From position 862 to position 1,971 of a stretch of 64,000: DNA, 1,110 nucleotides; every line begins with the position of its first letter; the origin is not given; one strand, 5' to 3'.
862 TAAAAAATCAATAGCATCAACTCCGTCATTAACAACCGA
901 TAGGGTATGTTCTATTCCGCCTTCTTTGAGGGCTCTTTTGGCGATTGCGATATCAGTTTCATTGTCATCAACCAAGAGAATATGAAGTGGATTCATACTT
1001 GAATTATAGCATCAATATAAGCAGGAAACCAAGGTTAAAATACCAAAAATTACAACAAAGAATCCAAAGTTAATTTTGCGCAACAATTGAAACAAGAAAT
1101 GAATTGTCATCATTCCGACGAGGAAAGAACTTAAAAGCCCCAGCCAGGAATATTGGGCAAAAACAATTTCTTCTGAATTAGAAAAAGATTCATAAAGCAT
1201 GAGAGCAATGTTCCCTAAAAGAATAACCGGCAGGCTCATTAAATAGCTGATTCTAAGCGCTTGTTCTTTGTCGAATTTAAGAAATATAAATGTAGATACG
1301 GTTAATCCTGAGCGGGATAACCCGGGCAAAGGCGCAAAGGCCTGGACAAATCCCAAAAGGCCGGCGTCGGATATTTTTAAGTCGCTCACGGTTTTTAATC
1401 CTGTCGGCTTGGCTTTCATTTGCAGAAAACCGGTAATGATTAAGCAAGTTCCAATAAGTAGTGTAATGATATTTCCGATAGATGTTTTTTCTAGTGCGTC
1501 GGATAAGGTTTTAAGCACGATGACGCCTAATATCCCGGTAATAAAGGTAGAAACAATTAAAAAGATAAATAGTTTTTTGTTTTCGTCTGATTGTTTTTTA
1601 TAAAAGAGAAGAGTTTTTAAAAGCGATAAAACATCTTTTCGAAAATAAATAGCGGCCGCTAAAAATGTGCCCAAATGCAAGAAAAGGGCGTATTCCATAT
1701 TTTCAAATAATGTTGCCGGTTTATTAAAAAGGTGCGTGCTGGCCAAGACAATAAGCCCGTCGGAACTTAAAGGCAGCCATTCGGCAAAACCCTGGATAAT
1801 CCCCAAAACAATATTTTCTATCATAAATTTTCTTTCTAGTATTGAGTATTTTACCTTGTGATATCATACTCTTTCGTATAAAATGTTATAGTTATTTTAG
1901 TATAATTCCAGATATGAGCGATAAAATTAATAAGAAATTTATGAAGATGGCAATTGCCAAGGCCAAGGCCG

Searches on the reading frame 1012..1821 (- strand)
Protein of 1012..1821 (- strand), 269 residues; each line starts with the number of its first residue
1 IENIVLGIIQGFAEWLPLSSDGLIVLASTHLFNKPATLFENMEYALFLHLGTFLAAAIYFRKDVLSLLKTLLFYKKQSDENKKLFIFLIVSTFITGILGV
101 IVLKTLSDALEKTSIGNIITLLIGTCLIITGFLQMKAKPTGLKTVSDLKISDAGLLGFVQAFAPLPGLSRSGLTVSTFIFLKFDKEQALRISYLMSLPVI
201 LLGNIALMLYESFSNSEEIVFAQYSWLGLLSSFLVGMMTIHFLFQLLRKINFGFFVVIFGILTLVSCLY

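Call 60: search_protein_families(library=pfam, proteins=[window:1012-1821:-], max_evalue=0.001)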
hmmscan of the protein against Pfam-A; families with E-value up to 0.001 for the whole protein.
window:1012-1821:- (269 aa): 1 family
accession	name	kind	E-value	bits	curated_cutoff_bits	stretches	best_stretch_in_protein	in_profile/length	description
PF02673.24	BacA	-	9.1e-51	173.4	33.4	1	4-261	2-253/257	Bacitracin resistance protein BacA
